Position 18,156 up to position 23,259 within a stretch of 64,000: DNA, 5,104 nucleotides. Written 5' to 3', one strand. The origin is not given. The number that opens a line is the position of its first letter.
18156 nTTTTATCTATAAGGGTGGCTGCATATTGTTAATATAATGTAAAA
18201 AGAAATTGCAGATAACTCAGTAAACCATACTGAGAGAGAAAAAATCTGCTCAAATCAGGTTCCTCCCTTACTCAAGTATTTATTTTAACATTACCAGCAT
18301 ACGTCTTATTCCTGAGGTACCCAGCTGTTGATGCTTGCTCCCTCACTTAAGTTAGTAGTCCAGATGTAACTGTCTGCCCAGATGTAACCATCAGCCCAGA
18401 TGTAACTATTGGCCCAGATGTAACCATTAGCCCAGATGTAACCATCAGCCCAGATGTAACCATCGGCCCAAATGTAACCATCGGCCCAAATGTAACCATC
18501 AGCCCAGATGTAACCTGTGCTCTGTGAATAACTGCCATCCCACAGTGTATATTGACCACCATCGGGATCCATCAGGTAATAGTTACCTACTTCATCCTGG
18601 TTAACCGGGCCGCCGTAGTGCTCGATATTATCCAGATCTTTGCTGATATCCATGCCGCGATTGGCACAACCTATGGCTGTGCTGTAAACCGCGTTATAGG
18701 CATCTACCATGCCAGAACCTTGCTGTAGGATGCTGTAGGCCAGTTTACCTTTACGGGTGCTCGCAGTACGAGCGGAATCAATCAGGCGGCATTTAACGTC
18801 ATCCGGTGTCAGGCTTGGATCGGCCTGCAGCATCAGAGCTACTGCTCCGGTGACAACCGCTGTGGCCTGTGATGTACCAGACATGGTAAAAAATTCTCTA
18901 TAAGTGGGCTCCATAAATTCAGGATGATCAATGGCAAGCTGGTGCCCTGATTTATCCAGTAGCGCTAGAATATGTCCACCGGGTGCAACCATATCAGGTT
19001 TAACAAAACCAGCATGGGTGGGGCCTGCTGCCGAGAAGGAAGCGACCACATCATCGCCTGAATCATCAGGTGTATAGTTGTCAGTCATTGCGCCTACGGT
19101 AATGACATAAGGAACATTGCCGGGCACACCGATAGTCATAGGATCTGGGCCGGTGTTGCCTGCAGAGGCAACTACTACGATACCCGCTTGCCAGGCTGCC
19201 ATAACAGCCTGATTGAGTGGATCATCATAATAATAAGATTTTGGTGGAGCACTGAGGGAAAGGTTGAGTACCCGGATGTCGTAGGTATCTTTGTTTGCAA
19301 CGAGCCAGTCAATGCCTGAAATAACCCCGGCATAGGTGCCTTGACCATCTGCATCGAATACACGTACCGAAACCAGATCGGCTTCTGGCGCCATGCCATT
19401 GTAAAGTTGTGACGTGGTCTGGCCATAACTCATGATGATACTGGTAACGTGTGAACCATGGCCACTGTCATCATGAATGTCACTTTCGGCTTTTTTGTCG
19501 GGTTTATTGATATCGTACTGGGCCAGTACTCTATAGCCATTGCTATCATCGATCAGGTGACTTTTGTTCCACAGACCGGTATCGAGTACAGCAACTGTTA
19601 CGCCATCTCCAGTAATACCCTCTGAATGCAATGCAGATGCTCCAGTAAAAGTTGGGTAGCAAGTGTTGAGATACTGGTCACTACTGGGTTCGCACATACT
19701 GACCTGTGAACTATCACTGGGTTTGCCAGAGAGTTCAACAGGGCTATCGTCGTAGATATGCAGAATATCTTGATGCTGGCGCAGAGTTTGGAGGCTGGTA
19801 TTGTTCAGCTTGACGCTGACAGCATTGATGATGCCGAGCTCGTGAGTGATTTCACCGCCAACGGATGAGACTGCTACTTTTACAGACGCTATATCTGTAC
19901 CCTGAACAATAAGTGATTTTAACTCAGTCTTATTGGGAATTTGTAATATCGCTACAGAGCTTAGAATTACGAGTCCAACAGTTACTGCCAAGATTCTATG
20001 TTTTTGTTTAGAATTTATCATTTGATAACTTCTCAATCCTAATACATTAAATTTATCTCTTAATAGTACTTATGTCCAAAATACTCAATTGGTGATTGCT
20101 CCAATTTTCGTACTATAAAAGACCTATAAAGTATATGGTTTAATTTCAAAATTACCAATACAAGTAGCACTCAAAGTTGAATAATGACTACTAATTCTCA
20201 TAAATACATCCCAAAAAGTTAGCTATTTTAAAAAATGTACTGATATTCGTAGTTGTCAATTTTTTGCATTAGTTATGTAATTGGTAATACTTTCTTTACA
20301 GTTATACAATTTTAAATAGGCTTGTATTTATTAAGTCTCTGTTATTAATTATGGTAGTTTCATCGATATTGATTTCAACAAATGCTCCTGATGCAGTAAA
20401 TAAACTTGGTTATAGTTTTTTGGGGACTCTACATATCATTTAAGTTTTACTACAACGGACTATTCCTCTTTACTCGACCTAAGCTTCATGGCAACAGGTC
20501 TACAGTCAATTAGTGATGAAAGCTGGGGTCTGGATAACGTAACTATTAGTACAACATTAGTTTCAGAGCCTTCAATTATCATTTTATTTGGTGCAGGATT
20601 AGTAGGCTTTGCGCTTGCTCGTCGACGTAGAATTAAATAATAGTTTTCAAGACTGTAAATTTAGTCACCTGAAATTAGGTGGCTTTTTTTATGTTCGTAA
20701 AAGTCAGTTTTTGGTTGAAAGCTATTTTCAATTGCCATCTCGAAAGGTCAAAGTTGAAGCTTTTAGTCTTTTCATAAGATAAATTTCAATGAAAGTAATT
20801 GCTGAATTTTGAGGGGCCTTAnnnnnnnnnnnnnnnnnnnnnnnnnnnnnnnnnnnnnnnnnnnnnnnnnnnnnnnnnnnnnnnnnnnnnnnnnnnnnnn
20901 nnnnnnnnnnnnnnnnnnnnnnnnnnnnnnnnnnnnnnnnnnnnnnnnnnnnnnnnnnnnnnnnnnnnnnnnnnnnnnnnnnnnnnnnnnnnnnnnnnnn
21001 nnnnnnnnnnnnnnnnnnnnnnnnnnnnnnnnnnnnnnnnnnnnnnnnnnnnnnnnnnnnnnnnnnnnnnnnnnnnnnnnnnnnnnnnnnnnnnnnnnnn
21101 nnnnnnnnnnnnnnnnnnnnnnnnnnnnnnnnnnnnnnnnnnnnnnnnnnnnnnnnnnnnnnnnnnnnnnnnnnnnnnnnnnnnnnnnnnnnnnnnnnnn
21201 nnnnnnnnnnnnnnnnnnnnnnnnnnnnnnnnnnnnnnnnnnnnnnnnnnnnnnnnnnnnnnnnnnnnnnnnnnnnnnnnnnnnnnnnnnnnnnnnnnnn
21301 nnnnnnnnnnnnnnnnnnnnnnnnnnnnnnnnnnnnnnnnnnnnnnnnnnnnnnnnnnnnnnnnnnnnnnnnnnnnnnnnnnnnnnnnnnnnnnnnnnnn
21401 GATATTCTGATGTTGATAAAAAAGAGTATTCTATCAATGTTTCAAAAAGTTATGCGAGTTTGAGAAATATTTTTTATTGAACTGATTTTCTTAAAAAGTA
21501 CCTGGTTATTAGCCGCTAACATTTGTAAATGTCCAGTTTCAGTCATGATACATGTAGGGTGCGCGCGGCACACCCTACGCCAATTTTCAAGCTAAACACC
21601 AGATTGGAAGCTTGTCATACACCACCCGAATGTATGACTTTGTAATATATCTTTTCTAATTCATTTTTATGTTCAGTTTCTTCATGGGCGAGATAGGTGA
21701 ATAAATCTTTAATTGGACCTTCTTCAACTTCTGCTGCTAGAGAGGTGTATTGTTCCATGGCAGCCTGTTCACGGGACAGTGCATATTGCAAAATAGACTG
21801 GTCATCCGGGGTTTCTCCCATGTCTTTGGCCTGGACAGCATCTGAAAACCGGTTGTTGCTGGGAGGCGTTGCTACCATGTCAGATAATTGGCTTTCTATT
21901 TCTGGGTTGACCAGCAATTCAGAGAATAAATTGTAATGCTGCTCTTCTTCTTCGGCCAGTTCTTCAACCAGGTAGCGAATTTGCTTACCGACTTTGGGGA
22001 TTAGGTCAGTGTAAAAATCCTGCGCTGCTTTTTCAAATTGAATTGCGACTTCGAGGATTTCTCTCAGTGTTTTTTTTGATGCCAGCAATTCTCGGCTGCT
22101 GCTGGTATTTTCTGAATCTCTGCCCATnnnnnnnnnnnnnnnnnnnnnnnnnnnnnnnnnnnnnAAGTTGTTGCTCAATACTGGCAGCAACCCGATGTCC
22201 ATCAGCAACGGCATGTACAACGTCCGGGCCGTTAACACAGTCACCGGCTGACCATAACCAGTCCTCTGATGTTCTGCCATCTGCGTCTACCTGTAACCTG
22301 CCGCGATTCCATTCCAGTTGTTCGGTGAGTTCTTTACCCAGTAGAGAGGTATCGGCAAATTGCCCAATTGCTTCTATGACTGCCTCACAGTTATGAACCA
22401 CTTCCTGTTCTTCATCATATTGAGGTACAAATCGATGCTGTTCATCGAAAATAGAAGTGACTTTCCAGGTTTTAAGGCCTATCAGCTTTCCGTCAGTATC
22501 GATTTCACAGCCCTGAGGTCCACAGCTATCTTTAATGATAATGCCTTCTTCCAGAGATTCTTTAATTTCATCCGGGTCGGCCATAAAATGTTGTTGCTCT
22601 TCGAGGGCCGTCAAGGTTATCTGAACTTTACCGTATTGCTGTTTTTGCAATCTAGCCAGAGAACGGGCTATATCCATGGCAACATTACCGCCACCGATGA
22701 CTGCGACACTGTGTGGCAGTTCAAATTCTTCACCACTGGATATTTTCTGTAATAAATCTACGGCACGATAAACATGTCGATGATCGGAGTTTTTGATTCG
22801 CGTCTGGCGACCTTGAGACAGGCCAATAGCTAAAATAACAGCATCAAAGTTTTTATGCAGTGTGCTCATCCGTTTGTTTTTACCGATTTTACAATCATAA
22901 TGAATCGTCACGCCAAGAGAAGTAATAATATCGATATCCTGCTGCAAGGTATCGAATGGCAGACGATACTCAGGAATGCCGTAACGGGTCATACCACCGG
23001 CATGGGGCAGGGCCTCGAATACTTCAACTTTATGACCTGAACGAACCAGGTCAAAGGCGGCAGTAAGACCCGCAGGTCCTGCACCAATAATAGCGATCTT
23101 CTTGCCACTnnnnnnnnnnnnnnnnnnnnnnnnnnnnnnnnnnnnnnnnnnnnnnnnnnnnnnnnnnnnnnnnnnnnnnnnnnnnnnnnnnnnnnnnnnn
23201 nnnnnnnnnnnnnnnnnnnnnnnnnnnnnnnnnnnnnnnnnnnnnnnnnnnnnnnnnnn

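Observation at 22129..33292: Complete Mbx/Mbs-type (Mrp + NuoBCDHI) membrane complex, collinear with the archaeal operon, in a proteobacterial-looking genome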

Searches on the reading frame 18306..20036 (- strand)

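Call 4: search_protein_families(library=pfam, proteins=[window:18306-20036:-])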
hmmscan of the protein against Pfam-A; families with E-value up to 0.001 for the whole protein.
window:18306-20036:- (576 aa): 1 family
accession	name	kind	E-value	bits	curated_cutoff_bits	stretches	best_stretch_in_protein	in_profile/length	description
PF00082.27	Peptidase_S8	-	1.6e-51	175.8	21.8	1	143-427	1-274/288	Subtilase family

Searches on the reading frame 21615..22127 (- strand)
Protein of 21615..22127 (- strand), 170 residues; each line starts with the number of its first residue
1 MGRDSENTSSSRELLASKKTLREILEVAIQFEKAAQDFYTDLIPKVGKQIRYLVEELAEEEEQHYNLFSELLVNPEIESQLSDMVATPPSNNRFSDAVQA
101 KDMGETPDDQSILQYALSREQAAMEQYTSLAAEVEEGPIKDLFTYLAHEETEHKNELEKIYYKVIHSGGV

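Call 27: search_protein_families(library=ncbifam, proteins=[window:21615-22127:-], max_evalue=0.00001)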
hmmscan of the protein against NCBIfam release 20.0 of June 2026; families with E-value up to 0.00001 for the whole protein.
window:21615-22127:- (170 aa): 1 family
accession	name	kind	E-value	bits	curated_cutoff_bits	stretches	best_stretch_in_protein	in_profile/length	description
NF045676.1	FeExpMbfA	equivalog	3.3e-07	30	450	0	15-72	90-148/318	iron exporter MbfA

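Call 39: search_solved_structures(query=window:21615-22127:-, max_evalue=1, show_alignments=2)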
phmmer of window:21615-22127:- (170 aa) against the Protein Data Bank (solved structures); distinct sequences matched with E-value up to 1: 11.
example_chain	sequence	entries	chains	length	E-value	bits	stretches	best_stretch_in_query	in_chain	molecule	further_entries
2fzf_A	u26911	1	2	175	5.4e-06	30.2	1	20-161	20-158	hypothetical protein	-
1vjx_A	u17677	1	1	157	0.00013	25.8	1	21-71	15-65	putative ferritin-like diiron-carboxylate protein TM1526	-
9viw_A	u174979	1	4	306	0.0022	21.7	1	112-163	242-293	Bacterioferritin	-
8g8i_A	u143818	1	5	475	0.0066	20.2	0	13-118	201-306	C3HR3_9r_shift4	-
5n5e_e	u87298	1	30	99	0.051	17.3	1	8-78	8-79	PFC_05175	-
9cz8_A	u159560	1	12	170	0.13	16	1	47-160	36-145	DNA protection during starvation protein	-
7stw_A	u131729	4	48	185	0.14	15.9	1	47-159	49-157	DNA protection during starvation protein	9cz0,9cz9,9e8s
9iig_A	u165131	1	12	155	0.18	15.5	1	113-169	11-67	Bacterioferritin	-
7s5k_A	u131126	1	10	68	0.24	15.1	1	108-158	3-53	EncB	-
2oh3_A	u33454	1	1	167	0.27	15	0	111-161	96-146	COG1633: Uncharacterized conserved protein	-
7s5c_A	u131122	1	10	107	0.38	14.5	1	107-158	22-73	EncB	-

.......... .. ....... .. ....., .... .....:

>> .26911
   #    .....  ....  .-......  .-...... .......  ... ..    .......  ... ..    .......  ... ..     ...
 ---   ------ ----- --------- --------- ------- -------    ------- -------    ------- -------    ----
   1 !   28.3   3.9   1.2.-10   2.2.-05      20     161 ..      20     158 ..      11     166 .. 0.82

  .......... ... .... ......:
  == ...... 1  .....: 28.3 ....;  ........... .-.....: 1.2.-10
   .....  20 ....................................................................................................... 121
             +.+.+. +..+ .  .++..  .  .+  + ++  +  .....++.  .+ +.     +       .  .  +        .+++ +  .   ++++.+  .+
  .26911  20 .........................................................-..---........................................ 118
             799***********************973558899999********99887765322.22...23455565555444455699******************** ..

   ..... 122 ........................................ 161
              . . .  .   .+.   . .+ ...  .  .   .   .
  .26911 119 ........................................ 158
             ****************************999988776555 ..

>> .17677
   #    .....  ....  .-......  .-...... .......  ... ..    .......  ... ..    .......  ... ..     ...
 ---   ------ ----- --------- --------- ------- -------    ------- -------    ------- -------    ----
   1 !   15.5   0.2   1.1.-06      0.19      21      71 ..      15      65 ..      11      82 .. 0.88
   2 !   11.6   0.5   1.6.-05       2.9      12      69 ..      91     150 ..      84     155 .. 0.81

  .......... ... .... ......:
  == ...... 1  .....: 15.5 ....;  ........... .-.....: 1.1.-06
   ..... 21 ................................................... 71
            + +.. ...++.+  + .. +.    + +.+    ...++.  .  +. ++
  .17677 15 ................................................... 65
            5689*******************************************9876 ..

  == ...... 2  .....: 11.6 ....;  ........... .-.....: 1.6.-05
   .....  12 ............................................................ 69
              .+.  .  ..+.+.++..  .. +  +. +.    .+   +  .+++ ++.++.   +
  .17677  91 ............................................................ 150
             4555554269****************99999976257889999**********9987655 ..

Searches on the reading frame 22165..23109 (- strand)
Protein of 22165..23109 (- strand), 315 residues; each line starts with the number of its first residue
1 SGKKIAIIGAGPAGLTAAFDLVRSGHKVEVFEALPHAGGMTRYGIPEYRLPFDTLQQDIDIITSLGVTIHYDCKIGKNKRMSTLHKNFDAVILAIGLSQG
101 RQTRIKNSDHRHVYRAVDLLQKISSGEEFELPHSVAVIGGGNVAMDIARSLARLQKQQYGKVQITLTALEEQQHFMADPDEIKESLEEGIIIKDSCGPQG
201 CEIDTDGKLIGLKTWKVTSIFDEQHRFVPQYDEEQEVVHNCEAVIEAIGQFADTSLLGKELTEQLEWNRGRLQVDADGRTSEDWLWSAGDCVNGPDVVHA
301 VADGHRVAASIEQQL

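Call 42: search_solved_structures(query=window:22165-23109:-, max_evalue=1e-20, show_alignments=5)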
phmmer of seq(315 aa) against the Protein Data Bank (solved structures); distinct sequences matched with E-value up to 1e-20: 9.
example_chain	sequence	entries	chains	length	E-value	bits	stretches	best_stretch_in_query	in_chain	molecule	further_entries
9bov_A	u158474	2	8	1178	5.9e-49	170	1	1-312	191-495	Molybdopterin oxidoreductase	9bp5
8oh5_C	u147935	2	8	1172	3.4e-48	167.5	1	1-312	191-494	Formate dehydrogenase-O, major subunit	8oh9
9n5u_A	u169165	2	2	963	1.1e-46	162.5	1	1-312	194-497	NfnA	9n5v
5vj7_A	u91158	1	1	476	4.7e-37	130.9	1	1-314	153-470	Oxidoreductase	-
5jca_L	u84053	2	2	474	1.9e-36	129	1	1-314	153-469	NADH-dependent Ferredoxin:NADP Oxidoreductase (NfnI) subunit alpha | NADH-dependent Ferredoxin:NADP Oxidoreductase subunit alpha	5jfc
4ylf_B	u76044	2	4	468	3e-35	125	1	3-311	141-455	Dihydropyrimidine dehydrogenase subunit A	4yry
2vdc_G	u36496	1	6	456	5.9e-26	94.5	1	2-311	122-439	GLUTAMATE SYNTHASE [NADPH] SMALL CHAIN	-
6s6s_G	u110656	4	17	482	7e-26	94.2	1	2-311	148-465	Glutamate synthase [NADPH] small chain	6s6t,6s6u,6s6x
7mfm_I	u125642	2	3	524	4.5e-23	85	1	1-313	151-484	Glutamate synthase (NADPH) small chain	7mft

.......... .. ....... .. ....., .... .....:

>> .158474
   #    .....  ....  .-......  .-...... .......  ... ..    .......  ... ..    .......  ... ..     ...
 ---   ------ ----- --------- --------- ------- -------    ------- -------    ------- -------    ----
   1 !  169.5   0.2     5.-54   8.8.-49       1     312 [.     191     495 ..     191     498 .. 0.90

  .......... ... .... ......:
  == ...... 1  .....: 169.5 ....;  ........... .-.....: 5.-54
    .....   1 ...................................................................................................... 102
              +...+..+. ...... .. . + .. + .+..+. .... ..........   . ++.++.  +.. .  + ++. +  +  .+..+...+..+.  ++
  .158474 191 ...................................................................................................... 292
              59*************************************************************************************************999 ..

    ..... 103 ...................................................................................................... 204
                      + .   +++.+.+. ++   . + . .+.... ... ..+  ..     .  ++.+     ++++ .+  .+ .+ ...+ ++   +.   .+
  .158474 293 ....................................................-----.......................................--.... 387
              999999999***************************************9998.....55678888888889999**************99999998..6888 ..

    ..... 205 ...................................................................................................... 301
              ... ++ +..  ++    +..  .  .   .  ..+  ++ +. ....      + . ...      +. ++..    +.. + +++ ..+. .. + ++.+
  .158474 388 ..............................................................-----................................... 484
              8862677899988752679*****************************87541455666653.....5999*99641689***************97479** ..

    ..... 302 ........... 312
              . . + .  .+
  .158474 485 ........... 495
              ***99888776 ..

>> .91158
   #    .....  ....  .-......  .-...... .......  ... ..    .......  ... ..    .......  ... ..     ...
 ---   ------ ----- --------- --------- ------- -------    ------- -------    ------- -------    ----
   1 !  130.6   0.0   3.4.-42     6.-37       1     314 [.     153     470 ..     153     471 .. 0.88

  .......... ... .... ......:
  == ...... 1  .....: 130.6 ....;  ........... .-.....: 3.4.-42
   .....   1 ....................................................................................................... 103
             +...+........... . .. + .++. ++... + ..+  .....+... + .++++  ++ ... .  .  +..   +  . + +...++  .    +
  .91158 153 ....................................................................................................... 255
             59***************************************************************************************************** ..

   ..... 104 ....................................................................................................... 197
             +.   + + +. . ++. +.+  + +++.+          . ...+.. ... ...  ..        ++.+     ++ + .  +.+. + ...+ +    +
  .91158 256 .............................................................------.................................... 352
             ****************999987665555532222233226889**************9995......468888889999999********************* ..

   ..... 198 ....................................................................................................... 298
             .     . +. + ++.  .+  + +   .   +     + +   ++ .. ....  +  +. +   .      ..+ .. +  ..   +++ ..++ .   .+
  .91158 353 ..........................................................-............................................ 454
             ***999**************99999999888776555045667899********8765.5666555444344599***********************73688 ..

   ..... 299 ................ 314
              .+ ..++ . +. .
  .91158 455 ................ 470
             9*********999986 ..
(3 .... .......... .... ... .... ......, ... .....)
